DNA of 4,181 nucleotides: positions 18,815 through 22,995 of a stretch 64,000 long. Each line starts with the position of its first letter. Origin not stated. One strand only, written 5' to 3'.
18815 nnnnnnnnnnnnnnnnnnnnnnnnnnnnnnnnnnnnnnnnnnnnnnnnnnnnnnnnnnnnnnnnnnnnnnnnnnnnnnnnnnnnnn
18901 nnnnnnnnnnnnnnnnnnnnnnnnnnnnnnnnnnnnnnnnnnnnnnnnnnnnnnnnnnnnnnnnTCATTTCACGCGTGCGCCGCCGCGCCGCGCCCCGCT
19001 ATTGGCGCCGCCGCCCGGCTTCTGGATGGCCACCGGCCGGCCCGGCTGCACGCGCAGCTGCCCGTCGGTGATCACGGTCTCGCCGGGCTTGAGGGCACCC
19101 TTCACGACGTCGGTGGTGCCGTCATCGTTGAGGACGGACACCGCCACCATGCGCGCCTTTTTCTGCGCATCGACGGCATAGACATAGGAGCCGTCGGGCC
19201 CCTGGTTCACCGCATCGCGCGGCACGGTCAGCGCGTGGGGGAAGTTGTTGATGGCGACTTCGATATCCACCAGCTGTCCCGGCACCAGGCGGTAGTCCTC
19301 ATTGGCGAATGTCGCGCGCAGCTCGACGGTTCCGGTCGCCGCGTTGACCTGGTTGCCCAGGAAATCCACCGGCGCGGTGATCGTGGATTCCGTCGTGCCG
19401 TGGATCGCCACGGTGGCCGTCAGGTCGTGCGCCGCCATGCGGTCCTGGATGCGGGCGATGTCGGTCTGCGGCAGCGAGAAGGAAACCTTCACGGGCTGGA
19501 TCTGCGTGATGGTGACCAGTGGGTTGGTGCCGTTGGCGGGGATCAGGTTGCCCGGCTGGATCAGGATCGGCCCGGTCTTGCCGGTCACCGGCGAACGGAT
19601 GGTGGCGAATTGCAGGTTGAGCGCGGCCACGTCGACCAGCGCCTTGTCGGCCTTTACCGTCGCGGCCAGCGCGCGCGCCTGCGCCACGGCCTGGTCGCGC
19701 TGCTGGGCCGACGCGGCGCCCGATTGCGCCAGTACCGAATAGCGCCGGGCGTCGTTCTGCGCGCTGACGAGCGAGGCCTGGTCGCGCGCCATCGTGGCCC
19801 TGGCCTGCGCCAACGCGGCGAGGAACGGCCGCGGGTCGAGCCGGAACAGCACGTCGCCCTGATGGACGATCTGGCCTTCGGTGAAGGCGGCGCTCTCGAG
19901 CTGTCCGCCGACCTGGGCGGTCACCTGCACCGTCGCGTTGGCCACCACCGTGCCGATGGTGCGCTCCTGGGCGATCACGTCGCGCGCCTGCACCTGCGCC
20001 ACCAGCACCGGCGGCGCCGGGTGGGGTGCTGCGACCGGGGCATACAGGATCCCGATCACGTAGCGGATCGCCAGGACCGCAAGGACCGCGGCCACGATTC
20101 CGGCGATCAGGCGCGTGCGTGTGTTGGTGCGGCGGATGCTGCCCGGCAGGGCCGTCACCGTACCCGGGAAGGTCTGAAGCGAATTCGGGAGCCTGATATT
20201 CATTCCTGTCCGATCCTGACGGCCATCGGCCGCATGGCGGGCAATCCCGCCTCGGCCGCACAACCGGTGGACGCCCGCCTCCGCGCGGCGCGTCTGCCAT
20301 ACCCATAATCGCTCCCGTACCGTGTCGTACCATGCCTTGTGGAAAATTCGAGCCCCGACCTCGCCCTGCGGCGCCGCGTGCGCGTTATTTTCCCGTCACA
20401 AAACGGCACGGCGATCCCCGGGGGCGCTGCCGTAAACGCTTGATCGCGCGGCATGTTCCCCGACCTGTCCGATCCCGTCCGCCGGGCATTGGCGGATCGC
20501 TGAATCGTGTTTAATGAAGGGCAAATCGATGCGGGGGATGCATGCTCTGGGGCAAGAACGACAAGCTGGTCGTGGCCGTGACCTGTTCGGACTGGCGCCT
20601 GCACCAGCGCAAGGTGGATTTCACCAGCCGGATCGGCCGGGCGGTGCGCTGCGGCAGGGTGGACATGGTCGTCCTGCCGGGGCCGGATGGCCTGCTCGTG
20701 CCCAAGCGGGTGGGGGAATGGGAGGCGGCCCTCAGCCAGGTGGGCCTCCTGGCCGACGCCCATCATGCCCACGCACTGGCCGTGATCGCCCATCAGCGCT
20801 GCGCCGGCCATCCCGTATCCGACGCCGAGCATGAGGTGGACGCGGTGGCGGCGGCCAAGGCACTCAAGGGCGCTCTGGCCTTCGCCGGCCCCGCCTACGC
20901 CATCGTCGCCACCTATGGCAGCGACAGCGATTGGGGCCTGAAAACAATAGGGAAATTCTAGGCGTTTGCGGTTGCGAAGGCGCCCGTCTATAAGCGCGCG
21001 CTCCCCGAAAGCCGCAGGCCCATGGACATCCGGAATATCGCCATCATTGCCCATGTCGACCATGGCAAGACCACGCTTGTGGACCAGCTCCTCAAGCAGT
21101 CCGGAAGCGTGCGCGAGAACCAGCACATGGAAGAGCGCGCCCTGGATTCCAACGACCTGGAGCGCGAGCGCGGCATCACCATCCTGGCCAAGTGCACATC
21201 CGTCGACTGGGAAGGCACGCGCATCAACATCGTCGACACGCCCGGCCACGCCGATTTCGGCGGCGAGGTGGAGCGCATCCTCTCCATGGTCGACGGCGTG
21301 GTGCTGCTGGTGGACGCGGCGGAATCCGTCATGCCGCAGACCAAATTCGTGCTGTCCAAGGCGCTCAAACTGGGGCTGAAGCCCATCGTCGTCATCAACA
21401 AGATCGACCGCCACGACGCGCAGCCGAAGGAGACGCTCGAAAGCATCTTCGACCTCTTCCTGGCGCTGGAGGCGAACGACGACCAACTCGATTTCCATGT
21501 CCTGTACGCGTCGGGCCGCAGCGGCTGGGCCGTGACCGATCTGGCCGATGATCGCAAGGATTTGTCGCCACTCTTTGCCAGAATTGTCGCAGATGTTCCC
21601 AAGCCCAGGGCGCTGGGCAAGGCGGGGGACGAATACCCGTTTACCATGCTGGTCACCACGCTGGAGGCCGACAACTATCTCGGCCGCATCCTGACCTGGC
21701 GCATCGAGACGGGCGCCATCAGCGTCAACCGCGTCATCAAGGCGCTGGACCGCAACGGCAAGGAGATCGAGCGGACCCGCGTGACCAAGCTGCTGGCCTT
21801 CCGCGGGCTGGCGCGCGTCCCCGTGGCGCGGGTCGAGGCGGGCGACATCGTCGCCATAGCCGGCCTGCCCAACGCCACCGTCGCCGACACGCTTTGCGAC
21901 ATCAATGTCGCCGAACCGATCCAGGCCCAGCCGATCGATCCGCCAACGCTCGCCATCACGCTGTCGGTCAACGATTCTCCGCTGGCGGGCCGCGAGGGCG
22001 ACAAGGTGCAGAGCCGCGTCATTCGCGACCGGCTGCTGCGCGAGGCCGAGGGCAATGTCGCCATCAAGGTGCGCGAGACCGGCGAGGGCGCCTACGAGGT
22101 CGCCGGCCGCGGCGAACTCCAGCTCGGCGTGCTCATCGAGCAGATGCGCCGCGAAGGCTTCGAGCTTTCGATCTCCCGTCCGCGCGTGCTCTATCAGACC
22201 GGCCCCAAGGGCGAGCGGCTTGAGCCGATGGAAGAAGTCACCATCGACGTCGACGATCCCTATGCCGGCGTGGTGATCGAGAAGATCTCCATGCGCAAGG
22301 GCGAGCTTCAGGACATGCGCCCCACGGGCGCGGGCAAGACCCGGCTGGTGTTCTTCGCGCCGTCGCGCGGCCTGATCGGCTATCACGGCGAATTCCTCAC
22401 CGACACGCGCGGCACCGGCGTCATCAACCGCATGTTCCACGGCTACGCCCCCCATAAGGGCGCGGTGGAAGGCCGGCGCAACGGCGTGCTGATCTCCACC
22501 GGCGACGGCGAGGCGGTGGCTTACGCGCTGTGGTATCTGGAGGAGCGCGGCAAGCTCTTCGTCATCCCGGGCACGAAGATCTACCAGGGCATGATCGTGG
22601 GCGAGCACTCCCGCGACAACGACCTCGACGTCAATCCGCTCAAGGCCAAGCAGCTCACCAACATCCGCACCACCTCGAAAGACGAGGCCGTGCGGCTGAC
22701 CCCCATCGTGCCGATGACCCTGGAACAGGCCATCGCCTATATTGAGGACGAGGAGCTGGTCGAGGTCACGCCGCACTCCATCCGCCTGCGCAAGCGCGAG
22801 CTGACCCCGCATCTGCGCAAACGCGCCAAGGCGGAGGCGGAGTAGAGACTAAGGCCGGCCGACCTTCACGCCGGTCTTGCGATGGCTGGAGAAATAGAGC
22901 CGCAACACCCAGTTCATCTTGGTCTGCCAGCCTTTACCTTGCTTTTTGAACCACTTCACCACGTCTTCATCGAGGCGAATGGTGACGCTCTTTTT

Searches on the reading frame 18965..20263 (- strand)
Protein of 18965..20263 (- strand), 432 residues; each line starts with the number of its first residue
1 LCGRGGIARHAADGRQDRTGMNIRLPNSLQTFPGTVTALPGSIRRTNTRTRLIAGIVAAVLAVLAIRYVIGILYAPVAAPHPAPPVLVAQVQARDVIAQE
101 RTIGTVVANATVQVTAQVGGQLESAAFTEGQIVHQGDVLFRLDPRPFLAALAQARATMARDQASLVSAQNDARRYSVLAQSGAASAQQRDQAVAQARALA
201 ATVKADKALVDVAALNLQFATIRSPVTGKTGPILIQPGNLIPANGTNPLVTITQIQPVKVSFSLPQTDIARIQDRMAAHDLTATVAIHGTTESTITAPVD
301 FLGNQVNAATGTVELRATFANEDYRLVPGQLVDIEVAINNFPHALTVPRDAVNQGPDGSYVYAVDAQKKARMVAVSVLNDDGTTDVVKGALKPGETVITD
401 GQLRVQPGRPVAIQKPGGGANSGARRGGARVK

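Call 78: search_protein_families(library=pfam, proteins=[window:18965-20263:-], max_evalue=0.0001)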
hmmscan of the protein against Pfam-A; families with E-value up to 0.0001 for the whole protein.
window:18965-20263:- (432 aa): 3 families
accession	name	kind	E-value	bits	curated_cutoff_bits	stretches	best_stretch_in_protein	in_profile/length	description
PF16576.10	HlyD_D23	-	3.6e-13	49.7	30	1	101-331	7-213/214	Barrel-sandwich domain of CusB or HlyD membrane-fusion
PF13437.12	HlyD_3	-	4.1e-10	40.8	22.2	1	221-326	1-103/106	HlyD family secretion protein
PF13533.13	Biotin_lipoyl_2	-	1e-06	28.8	29.8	1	112-143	1-32/32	Biotin-lipoyl like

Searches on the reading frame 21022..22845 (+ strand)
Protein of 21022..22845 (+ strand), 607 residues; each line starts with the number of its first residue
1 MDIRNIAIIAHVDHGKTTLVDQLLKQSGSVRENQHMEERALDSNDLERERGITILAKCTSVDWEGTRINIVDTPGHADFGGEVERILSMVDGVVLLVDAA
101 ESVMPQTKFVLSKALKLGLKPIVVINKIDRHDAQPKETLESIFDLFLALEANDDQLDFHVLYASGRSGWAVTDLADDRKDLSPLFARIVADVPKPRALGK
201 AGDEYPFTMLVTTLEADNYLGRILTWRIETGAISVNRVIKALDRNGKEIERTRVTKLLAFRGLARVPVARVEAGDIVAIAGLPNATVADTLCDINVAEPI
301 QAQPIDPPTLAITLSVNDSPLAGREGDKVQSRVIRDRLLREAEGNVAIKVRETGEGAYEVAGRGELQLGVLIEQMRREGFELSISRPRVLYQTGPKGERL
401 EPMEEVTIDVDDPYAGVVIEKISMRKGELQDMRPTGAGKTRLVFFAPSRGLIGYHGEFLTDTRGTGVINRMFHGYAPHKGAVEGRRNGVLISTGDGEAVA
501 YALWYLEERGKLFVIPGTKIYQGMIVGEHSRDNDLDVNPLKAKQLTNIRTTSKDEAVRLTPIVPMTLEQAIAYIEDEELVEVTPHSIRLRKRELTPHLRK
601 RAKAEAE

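Call 78: search_protein_families(library=pfam, proteins=[window:21022-22845:+], max_evalue=0.0001)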
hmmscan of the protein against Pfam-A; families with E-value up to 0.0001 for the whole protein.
window:21022-22845:+ (607 aa): 6 families
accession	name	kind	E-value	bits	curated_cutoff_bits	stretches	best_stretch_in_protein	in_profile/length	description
PF00009.33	GTP_EFTU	-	6.8e-57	192.5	26.5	1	2-176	2-180/188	Elongation factor Tu GTP binding domain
PF21018.2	BipA_C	-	3.5e-46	156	23.8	1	487-595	1-109/110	TypA/BipA C-terminal domain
PF00679.30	EFG_C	-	7e-21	74.5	27.9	1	400-482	3-85/89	Elongation factor G C-terminus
PF03144.31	GTP_EFTU_D2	-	6.8e-11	42.9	30.3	1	221-292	1-73/73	Elongation factor Tu domain 2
PF22042.2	EF-G_D2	-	8.2e-08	32.7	27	1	206-293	1-83/84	Elongation factor G domain 2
PF01926.29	MMR_HSR1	-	8.5e-07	29.5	21.9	1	6-127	2-113/113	50S ribosome-binding GTPase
